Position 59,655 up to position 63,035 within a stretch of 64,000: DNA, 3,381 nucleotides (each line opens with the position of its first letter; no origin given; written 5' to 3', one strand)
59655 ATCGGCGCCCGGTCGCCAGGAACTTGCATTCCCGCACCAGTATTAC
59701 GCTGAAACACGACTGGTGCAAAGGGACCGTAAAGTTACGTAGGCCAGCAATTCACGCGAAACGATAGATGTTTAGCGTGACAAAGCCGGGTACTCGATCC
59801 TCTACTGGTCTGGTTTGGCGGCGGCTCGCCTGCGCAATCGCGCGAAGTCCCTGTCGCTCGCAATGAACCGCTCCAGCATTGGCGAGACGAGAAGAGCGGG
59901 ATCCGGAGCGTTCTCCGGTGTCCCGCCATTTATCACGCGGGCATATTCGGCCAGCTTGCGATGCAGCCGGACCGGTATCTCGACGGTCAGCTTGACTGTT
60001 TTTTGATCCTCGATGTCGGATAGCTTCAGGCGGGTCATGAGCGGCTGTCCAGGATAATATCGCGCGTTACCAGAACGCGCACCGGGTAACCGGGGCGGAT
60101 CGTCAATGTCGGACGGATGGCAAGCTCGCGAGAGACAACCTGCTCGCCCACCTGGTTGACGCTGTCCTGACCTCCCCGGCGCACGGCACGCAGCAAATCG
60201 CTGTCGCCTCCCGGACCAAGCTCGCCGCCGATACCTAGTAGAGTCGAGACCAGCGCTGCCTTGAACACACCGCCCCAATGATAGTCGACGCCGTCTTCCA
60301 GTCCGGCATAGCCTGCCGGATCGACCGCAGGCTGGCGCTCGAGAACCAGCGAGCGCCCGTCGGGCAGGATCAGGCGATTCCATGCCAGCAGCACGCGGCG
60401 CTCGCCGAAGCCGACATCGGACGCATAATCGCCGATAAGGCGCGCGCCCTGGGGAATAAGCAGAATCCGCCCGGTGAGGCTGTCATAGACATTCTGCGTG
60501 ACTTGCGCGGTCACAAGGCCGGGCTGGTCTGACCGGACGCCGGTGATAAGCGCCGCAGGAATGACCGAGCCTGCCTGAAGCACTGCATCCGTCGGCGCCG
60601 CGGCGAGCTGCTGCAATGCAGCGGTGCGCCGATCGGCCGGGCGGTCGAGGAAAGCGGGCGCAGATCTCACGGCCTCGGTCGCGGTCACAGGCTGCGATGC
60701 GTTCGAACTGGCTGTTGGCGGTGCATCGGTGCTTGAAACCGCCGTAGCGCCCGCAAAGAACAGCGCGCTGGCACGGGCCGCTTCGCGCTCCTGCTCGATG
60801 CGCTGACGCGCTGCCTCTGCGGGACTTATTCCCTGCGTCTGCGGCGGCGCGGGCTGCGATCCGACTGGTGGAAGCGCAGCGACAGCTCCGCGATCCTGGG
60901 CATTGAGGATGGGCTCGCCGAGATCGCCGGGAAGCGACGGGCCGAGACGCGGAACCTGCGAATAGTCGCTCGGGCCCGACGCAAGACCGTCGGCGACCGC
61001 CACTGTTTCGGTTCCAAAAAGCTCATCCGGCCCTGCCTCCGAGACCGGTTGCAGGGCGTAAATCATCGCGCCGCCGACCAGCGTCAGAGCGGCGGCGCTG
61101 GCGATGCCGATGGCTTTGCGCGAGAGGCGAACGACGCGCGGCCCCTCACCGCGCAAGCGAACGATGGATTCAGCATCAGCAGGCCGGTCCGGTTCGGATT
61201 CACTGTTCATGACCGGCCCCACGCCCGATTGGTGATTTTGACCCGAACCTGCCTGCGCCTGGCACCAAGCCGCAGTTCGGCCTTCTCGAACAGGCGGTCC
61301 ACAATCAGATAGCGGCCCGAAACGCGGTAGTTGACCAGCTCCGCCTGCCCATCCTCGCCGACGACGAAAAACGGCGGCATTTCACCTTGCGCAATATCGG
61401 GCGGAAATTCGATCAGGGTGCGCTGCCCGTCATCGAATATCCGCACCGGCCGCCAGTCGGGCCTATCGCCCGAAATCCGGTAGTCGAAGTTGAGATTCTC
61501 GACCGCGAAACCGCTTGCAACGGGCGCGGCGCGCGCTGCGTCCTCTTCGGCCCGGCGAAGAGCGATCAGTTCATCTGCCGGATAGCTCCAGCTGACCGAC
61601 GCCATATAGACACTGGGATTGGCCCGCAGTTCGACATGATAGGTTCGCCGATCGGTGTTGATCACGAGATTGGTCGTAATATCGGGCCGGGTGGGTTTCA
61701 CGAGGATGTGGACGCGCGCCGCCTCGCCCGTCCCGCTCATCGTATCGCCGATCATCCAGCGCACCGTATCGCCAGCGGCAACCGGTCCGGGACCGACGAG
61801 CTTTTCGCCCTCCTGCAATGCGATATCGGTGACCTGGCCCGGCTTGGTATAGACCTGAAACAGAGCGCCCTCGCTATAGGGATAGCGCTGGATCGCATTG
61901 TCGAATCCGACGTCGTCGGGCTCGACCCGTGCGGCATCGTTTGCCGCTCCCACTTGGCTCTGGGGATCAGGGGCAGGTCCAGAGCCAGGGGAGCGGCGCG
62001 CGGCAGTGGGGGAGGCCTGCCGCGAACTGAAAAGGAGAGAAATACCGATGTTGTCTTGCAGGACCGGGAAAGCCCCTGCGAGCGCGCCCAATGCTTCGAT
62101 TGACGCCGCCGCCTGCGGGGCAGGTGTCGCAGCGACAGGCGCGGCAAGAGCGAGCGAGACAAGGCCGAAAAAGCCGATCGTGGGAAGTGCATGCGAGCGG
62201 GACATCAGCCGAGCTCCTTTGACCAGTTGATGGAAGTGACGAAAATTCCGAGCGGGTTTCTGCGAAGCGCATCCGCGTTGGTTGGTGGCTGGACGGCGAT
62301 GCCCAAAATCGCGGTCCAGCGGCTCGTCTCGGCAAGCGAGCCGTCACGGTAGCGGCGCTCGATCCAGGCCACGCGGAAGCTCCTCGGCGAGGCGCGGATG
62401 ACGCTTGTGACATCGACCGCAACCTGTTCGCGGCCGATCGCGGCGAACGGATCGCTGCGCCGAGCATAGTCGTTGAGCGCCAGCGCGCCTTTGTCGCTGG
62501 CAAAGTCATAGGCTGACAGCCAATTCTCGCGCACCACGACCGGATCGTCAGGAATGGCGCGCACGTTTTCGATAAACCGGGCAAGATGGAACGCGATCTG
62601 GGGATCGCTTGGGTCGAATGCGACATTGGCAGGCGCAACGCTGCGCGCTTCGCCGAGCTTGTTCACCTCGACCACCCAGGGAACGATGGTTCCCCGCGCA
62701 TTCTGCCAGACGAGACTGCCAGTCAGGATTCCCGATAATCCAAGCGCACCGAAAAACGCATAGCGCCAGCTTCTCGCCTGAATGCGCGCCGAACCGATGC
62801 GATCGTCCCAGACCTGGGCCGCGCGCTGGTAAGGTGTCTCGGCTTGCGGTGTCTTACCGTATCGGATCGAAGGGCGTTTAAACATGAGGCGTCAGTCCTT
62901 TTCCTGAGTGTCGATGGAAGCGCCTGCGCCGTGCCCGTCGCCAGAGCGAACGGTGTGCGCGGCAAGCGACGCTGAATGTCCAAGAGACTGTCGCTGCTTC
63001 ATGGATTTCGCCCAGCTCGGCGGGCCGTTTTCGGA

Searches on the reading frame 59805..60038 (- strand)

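Call 78: search_protein_families(library=pfam, proteins=[window:59805-60038:-], max_evalue=0.01)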
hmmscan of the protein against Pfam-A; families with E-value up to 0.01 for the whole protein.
seq(78 aa): 1 family
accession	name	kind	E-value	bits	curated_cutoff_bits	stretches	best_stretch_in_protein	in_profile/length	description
PF10038.14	DUF2274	-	3.1e-25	88.8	23.8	1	1-70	1-69/69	Protein of unknown function (DUF2274)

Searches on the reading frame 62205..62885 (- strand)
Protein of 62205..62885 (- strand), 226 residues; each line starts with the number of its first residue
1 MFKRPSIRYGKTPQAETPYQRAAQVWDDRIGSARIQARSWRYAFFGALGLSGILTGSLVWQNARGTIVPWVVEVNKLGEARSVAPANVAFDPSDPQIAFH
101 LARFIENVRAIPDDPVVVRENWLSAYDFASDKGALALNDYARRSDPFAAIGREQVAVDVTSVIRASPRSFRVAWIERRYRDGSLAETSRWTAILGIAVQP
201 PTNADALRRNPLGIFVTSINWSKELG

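Call 16: search_protein_families(library=pfam, proteins=[window:62205-62885:-], max_evalue=0.001)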
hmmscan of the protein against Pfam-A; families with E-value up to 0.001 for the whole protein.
window:62205-62885:- (226 aa): 1 family
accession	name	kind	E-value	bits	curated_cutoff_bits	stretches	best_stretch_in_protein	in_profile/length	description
PF04335.19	VirB8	-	2.2e-64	217.7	23.2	1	21-224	1-213/213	VirB8 protein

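Call 29: find_encoding_contigs(protein=window:62205-62885:-, flank=10000, max_places=6)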
Protein window:62205-62885:- (226 aa): no gene with exactly this product is on record in the collection.
